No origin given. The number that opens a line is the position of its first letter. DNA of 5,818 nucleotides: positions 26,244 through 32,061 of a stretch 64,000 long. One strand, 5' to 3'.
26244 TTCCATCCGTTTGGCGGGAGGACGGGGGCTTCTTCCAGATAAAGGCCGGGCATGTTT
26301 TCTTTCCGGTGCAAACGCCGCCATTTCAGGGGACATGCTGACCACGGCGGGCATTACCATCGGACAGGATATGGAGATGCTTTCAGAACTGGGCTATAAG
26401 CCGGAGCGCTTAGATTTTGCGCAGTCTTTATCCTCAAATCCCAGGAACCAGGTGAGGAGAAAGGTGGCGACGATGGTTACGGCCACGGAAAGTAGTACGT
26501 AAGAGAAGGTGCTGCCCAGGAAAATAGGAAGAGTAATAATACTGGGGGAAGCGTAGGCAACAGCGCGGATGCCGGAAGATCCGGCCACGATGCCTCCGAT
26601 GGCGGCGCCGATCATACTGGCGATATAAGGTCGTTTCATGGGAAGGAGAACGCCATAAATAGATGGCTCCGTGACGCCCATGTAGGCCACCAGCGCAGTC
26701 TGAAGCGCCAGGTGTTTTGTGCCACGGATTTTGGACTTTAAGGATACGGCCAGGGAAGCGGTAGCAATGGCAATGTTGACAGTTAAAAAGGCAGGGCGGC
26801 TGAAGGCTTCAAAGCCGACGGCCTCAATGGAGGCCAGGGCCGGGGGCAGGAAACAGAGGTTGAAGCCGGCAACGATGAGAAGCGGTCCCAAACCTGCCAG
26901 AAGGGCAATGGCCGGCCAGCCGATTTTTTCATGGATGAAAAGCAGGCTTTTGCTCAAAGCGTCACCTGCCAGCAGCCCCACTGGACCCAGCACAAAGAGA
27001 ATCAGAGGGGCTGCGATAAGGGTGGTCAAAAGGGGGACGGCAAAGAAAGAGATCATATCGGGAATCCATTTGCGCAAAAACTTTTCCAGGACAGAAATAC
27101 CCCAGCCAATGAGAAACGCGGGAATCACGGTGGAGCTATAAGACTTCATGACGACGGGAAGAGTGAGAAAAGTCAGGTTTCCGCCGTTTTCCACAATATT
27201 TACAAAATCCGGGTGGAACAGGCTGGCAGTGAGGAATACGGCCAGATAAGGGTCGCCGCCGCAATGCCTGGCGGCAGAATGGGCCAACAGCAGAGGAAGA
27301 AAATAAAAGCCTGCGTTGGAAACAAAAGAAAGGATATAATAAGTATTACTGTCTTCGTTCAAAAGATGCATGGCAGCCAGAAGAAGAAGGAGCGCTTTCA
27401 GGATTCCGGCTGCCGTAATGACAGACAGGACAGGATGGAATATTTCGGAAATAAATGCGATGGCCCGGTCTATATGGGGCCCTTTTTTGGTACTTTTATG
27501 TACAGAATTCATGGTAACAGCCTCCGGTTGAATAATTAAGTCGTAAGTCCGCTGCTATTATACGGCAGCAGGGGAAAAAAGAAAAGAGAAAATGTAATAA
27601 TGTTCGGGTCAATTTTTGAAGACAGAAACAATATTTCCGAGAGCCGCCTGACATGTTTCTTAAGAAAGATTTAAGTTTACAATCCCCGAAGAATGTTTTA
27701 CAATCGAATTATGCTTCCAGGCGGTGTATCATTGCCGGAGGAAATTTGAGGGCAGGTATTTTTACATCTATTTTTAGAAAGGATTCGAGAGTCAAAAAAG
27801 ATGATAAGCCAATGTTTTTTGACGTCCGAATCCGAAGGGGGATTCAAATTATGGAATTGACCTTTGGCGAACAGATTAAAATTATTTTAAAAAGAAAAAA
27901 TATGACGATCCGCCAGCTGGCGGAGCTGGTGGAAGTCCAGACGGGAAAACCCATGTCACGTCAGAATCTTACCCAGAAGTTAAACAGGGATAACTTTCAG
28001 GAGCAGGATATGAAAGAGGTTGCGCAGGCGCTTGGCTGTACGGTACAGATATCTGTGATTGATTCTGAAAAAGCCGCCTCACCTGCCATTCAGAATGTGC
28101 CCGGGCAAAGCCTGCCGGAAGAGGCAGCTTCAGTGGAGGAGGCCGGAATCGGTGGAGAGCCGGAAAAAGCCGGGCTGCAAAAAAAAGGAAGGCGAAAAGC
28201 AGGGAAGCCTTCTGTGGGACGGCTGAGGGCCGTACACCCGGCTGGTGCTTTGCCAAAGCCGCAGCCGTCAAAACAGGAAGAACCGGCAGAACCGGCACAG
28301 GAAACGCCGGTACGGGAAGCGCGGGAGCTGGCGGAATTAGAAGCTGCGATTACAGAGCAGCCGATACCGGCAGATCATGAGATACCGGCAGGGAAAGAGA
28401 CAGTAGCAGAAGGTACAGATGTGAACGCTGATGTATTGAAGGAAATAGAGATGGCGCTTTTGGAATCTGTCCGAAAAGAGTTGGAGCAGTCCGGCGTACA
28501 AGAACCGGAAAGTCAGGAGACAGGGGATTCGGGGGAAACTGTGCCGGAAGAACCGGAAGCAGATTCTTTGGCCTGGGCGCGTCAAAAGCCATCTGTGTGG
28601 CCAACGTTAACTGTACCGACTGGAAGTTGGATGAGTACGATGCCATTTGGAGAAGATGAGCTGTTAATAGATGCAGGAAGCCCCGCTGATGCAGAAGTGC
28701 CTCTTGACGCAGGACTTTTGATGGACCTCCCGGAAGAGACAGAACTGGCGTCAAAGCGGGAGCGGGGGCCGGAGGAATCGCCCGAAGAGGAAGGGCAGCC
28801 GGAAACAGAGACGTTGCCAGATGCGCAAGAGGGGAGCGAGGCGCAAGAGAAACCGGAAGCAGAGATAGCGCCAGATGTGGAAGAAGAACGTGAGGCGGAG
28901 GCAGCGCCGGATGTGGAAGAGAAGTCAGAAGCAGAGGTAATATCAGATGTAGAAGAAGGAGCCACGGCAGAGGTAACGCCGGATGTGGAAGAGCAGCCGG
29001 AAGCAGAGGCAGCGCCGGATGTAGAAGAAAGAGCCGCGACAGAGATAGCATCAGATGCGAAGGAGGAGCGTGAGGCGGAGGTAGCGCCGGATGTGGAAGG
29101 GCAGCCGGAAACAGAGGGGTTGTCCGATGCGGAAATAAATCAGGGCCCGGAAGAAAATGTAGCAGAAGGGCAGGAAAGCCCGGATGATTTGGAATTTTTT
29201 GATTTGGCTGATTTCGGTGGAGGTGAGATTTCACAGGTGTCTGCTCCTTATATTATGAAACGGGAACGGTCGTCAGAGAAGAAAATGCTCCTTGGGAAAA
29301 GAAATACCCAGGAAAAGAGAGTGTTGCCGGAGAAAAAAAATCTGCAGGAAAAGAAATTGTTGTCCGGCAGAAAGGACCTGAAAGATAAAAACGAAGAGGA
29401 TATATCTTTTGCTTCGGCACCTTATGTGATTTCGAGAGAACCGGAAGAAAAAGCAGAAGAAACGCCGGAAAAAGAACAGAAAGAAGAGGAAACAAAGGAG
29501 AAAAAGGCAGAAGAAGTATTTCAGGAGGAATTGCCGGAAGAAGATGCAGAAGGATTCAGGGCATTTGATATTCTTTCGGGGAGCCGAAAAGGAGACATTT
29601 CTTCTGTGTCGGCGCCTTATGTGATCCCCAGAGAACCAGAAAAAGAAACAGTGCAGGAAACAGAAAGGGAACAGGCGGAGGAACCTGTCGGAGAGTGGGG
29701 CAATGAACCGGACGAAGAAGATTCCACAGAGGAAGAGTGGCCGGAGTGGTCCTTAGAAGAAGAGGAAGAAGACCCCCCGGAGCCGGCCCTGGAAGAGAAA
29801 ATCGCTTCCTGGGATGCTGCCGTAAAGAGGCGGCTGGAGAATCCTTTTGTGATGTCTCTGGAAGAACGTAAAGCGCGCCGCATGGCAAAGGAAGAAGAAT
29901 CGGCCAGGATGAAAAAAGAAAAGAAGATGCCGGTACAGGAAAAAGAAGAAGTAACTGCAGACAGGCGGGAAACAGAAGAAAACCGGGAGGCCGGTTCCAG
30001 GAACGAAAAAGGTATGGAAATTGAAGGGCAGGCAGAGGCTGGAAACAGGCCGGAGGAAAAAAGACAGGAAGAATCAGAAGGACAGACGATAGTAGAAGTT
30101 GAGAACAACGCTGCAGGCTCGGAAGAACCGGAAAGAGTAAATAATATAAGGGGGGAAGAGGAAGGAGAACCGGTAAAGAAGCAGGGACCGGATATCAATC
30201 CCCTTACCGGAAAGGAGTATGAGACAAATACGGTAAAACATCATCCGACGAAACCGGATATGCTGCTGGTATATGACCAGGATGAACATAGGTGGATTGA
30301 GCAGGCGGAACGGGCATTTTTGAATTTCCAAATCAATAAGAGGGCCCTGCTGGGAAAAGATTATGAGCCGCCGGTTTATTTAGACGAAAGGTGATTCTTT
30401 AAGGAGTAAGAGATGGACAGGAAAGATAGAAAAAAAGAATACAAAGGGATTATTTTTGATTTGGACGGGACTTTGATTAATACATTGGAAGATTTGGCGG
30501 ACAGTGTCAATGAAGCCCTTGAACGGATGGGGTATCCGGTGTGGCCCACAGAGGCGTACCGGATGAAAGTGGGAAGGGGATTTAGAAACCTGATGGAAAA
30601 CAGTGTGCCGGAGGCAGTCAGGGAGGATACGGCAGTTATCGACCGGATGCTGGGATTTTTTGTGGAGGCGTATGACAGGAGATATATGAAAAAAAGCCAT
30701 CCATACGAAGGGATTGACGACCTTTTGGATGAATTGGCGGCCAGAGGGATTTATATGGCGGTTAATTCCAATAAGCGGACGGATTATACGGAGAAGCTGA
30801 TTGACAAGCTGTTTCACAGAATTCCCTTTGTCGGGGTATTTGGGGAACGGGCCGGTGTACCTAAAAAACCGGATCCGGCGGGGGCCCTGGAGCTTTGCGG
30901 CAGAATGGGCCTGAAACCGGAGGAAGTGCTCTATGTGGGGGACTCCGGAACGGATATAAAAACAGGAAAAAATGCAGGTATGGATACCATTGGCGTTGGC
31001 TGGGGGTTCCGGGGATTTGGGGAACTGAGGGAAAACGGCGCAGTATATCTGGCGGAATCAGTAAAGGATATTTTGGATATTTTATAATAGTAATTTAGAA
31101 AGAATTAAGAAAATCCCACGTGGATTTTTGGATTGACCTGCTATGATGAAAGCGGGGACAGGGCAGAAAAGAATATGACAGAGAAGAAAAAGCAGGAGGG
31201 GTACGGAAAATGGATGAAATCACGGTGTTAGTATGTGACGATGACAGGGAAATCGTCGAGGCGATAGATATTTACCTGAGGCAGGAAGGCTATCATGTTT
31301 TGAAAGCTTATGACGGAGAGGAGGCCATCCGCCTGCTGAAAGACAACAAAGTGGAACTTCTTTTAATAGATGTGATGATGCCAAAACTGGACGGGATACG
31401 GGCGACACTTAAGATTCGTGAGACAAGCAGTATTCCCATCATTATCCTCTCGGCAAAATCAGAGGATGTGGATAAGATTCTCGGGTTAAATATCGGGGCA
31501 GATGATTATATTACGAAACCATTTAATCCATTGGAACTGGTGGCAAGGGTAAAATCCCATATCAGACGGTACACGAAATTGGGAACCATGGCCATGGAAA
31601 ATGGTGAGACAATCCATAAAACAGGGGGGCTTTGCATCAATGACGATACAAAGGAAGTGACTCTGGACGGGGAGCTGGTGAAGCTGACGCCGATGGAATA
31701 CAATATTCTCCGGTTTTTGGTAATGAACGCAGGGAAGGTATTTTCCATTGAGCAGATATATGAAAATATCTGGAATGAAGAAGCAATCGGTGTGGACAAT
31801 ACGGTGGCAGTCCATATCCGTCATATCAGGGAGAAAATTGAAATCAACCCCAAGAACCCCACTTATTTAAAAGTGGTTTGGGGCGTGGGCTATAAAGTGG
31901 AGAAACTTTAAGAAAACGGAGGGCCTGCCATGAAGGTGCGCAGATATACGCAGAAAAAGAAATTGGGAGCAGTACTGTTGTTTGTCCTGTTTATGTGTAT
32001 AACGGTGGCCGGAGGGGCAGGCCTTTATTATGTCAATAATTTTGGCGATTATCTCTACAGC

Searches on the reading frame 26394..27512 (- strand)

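Call 49: search_protein_families(library=pfam, proteins=[window:26394-27512:-], max_evalue=0.00001)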
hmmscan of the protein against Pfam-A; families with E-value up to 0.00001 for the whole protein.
window:26394-27512:- (372 aa): 1 family
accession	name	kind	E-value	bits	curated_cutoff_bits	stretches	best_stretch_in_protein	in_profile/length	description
PF02378.23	PTS_EIIC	-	3.1e-27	95.9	30.7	1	23-301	2-317/319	Phosphotransferase system, EIIC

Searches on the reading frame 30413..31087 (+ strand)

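Call 49: search_protein_families(library=pfam, proteins=[window:30413-31087:+], max_evalue=0.00001)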
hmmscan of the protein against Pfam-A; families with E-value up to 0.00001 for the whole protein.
window:30413-31087:+ (224 aa): 4 families
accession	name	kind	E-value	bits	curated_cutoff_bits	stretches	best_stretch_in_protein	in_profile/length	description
PF13419.12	HAD_2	-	9.9e-37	127.2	23.8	1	13-195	1-178/178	Haloacid dehalogenase-like hydrolase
PF00702.32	Hydrolase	-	2.1e-26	94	26.4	1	10-189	1-191/191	haloacid dehalogenase-like hydrolase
PF13242.12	Hydrolase_like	-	5e-10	39.6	22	1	151-219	3-74/75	HAD-hyrolase-like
PF12710.13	HAD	-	9.4e-08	33.1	27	1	13-184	1-187/189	haloacid dehalogenase-like hydrolase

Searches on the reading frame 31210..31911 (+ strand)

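Call 49: search_protein_families(library=pfam, proteins=[window:31210-31911:+], max_evalue=0.00001)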
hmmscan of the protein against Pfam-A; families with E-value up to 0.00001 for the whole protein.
window:31210-31911:+ (233 aa): 2 families
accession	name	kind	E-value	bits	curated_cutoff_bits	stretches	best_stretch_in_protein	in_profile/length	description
PF00072.30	Response_reg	-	1.5e-29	102.8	30.2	1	6-115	1-111/111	Response regulator receiver domain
PF00486.34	Trans_reg_C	-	3.2e-24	85.2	26.2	1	155-229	2-76/77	Transcriptional regulatory protein, C terminal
